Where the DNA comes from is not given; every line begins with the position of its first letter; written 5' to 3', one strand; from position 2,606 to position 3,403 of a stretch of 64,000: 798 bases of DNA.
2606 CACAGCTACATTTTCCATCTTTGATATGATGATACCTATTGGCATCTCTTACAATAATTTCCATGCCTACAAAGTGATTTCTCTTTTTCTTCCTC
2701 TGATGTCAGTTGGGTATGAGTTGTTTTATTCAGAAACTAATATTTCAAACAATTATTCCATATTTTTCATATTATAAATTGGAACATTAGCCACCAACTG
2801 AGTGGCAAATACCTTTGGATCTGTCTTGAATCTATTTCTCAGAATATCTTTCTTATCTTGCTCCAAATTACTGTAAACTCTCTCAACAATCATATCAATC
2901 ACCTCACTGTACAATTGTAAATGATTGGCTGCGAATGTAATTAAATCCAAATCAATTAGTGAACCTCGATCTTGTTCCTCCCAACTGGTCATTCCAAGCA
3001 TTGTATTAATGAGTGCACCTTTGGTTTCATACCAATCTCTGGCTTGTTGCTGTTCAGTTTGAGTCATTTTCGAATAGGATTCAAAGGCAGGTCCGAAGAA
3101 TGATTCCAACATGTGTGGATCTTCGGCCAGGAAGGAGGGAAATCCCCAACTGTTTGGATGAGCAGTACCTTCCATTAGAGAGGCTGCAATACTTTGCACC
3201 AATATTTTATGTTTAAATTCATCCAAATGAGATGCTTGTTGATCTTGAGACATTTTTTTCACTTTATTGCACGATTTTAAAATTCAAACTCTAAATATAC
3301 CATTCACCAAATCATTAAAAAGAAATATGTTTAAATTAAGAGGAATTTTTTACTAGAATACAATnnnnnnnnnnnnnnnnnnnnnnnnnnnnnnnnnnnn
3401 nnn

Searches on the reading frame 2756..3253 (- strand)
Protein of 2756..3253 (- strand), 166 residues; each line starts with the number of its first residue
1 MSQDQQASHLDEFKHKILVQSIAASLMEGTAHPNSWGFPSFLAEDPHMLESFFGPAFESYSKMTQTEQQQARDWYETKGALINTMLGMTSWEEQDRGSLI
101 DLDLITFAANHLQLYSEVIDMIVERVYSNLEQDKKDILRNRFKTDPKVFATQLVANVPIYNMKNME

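Call 5: search_protein_families(library=pfam, max_evalue=1, proteins=[window:2756-3253:-])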
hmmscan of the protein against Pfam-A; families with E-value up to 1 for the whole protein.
seq(166 aa): 0 families

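Call 6: search_protein_families(library=ncbifam, max_evalue=1, proteins=[window:2756-3253:-])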
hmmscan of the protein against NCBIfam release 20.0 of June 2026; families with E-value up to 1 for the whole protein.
seq(166 aa): 1 family
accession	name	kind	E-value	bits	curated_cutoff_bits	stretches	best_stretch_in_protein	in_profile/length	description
NF045770.1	MPN403_MG284_C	domain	0.39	10.7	37.3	1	122-142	4-24/57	MG284/MPN403 family protein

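Call 11: find_homologous_proteins(query=window:2756-3253:-)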
Query seq(166 aa) (166 aa): 1 proteins with E <= 0.001 among 5 candidates.
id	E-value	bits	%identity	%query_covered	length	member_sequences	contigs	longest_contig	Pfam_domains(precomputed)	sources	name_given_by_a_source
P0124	6.8e-62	226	100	62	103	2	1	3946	-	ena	-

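Call 14: find_encoding_contigs(protein=P0124, flank=10000, max_places=4)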
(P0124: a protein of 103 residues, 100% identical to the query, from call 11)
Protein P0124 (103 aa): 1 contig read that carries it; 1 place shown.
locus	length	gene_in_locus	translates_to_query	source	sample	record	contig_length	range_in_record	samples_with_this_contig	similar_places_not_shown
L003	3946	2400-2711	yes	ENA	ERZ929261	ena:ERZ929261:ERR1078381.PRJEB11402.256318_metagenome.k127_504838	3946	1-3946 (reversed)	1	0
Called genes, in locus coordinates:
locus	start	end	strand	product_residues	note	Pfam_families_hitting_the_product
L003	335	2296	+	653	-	PF01565:FAD_binding_4, PF02913:FAD-oxidase_C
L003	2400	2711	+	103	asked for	-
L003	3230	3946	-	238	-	?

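Call 64: search_solved_structures(query=window:2756-3253:-, max_evalue=10)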
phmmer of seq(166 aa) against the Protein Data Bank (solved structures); distinct sequences matched with E-value up to 10: 0.
